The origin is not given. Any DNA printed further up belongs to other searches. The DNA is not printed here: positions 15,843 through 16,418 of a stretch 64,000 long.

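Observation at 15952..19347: MmeI-family type IIL RM enzyme preceded by an ArsR-type mini-regulator bracketed by identical 26-nt near-palindromic repeats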

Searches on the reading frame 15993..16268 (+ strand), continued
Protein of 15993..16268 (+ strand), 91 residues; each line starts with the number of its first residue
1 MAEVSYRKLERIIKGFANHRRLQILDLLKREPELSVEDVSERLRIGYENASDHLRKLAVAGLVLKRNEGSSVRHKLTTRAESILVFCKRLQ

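Call 52: search_solved_structures(query=window:15993-16265:+, max_evalue=1, show_alignments=2)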
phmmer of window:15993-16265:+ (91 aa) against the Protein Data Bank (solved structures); distinct sequences matched with E-value up to 1: 48.
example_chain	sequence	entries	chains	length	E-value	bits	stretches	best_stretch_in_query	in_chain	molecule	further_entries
4k2e_A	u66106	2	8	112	1.9e-07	34.4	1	8-84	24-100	Transcriptional activator HlyU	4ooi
3jth_A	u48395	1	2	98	4.7e-07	33.1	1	8-85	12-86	Transcription activator HlyU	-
5znx_A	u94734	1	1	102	5.3e-07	33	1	8-85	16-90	Transcriptional activator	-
2kko_A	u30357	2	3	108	4.5e-06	30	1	9-76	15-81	POSSIBLE TRANSCRIPTIONAL REGULATORY PROTEIN (POSSIBLY ARSR-FAMILY) | Possible transcriptional regulatory arsR-family protein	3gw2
3f72_A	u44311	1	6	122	3e-05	27.4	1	8-78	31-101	Cadmium efflux system accessory protein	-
1u2w_A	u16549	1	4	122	3.3e-05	27.3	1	8-76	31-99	Cadmium efflux system accessory protein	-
4ggg_A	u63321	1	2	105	0.0004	23.8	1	7-76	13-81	Repressor protein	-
2kjb_A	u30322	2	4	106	0.00058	23.3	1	7-76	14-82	CzrA protein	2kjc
1r1u_A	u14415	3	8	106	0.00058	23.3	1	7-76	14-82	repressor protein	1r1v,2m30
6cdb_A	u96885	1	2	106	0.00082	22.8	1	7-76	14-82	ArsR family transcriptional regulator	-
5k1y_C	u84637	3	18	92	0.0014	22.1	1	20-83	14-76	AspA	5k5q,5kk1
5k5o_A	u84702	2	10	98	0.0015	22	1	20-83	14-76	AspA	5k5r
4rs8_A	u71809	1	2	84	0.0015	22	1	22-83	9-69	AspA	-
13ct_A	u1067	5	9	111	0.0017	21.8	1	7-78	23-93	Transcriptional regulator, ArsR family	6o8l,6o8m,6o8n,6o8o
6o8k_A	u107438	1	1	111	0.0017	21.8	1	7-78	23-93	Transcriptional regulator, ArsR family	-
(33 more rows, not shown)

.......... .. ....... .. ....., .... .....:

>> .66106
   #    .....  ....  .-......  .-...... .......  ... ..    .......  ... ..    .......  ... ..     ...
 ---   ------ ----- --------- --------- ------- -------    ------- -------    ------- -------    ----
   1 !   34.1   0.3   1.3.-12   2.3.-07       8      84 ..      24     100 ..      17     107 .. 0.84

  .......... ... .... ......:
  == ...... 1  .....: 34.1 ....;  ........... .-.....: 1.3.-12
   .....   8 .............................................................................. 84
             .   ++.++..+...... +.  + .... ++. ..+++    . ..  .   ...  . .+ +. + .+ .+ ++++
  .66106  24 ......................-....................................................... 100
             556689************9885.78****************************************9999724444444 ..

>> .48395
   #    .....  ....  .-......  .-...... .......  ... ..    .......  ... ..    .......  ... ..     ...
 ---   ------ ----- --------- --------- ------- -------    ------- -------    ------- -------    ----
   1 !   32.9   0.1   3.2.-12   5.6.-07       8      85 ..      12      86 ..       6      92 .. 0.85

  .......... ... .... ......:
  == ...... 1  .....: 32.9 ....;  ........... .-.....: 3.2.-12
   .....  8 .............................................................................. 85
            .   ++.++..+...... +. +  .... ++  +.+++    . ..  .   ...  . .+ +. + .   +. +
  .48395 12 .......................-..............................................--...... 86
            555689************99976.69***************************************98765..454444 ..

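Call 58: find_related_loci(query=A2, collection=metagenome_contigs, flank=5000)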
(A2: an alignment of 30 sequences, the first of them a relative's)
Query A2 (91 aa) in metagenome_contigs; peptide patterns used: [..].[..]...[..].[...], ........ (x = any residue, [..] = any of these).
600 stretches matched a pattern (row limit reached: there are more); 382 encode a relative of the query (tblastn E <= 1e-3); the best 80 are kept; 80 distinct loci.
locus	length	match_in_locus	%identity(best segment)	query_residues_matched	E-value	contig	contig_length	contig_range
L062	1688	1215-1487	99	1-91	3e-57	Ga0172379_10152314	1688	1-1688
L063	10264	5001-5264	85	4-91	8e-50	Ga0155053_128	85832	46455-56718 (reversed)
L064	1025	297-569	82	1-91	1e-52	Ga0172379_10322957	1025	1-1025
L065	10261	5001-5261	89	5-91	1e-49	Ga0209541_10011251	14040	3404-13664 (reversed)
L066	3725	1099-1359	89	5-91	1e-49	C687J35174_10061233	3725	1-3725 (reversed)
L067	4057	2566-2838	84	1-91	5e-49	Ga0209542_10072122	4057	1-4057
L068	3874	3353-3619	88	3-91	3e-49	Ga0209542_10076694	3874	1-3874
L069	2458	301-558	88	6-91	7e-49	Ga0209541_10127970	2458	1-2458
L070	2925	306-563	88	5-90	9e-49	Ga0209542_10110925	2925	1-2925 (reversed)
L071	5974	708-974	83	3-91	2e-48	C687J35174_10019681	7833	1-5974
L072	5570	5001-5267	87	3-91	3e-48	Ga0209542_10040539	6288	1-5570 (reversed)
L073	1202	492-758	85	2-90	4e-50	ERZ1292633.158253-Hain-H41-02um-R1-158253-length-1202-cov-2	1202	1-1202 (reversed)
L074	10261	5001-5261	85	5-91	3e-48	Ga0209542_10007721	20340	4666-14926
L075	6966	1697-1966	82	2-91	8e-48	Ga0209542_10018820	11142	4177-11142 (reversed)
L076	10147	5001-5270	82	2-91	8e-48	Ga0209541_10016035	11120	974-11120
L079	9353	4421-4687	82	3-91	8e-48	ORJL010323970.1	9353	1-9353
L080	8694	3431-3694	84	3-90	6e-48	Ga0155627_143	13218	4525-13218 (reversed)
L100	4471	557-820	78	4-91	9e-46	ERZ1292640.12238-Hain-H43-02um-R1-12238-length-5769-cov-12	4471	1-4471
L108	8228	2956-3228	75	1-91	1e-45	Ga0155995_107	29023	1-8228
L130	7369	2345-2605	78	5-91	2e-44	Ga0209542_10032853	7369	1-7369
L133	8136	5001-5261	79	5-91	2e-44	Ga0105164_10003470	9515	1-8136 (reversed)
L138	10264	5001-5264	72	3-90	6e-44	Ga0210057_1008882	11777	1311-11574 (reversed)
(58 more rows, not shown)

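Call 66: search_protein_families(library=pfam, alignment_id=A3, max_evalue=0.00001)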
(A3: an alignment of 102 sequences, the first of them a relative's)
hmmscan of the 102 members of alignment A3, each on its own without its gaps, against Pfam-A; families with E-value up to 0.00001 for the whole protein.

A. member 1, L058:6356-6865:+ (170 aa): 1 family
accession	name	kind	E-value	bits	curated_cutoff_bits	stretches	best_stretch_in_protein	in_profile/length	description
PF00293.34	NUDIX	-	3.1e-16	60.1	21.1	1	26-139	3-120/134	NUDIX domain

B. families by the number of members that match (of 102 scanned): 78 families (the first 25 are shown)
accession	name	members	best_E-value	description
PF02384.22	N6_Mtase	4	7.9e-104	N-6 DNA Methylase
PF01936.24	NYN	4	2.3e-24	NYN domain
PF01555.25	N6_N4_Mtase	3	2e-59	DNA methylase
PF00293.34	NUDIX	3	9.6e-17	NUDIX domain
PF07669.17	Eco57I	3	1.4e-16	Eco57I restriction-modification methylase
PF00551.24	Formyl_trans_N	3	1.5e-14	Formyl transferase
PF06707.17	DUF1194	2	1.6e-66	Protein of unknown function (DUF1194)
PF00145.23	DNA_methylase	2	6.7e-59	C-5 cytosine-specific DNA methylase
PF12161.14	HsdM_N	2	2e-26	HsdM N-terminal domain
PF01726.22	LexA_DNA_bind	2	1.2e-17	LexA DNA binding domain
PF01702.25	TGT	1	5.1e-126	Queuine tRNA-ribosyltransferase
PF18135.7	Type_ISP_C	1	7.2e-76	Type ISP C-terminal specificity domain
PF01259.24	SAICAR_synt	1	2.8e-69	SAICAR synthetase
PF02826.25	2-Hacid_dh_C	1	2.4e-61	D-isomer specific 2-hydroxyacid dehydrogenase, NAD binding domain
PF02086.21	MethyltransfD12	1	6.6e-61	D12 class N6 adenine-specific DNA methyltransferase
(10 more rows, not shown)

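Call 67: search_protein_families(library=padloc, alignment_id=A3, max_evalue=1e-8)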
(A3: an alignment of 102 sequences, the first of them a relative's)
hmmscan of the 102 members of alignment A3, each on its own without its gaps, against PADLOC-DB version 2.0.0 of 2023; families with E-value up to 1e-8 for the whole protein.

A. member 1, L058:6356-6865:+ (170 aa): 0 families

B. families by the number of members that match (of 102 scanned): 200 families (the first 25 are shown)
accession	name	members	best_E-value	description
PDLC04134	mad2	8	1.6e-47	mads_2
PDLC03021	MTase_I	4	1.8e-152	Type I methyltransferase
PDLC03025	MTase_I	4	3.2e-104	Type I methyltransferase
PDLC03279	MTase_II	4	5.5e-28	Type II methyltransferase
PDLC03371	MTase_II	3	1e-96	Type II methyltransferase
PDLC03026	MTase_I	3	2.4e-79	Type I methyltransferase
PDLC03216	MTase_II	3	5.2e-76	Type II methyltransferase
PDLC03738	oMTase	3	5.1e-74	orphan methyltransferase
PDLC03251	MTase_II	3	1.7e-66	Type II methyltransferase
PDLC03299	MTase_II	3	8.9e-48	Type II methyltransferase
PDLC03387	MTase_II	3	2.1e-35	Type II methyltransferase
PDLC03320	MTase_II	3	3.8e-29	Type II methyltransferase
PDLC03353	MTase_II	3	8.3e-29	Type II methyltransferase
PDLC03318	MTase_II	3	1.2e-26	Type II methyltransferase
PDLC03265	MTase_II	3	1.4e-26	Type II methyltransferase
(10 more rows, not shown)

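Call 70: search_protein_families(library=pfam, alignment_id=A4, max_evalue=0.00001)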
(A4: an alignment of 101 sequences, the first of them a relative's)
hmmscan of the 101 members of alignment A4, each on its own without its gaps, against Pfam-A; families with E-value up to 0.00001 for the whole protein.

A. member 1, L058:3256-3855:- (200 aa): 1 family
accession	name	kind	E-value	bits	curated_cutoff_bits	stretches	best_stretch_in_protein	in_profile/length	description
PF02142.27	MGS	-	4.7e-13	49.5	24.1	1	23-133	2-94/94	MGS-like domain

B. families by the number of members that match (of 101 scanned): 85 families (the first 25 are shown)
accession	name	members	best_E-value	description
PF08922.17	DUF1905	4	1.9e-23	Domain of unknown function (DUF1905)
PF03073.20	TspO_MBR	3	7.6e-28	TspO/MBR family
PF01479.30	S4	3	6.6e-08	S4 domain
PF01078.27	Mg_chelatase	2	3e-82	Magnesium chelatase, subunit ChlI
PF00579.31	tRNA-synt_1b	2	3.5e-77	tRNA synthetases class I (W and Y)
PF13541.12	ChlI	2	1.6e-38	Subunit ChlI of Mg-chelatase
PF00849.27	PseudoU_synth_2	2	5.9e-34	RNA pseudouridylate synthase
PF02525.22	Flavodoxin_2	2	1.2e-30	Flavodoxin-like fold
PF13335.12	Mg_chelatase_C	2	5.7e-26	Magnesium chelatase, subunit ChlI C-terminal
PF06262.17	Zincin_1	2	8.3e-26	Zincin-like metallopeptidase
PF13472.12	Lipase_GDSL_2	2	2.4e-24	GDSL-like Lipase/Acylhydrolase family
PF00578.27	AhpC-TSA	2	3.3e-21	AhpC/TSA family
PF02769.27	AIRS_C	2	1.3e-18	AIR synthase related protein, C-terminal domain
PF08534.16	Redoxin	2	4.1e-18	Redoxin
PF00657.28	Lipase_GDSL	2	3.1e-16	GDSL-like Lipase/Acylhydrolase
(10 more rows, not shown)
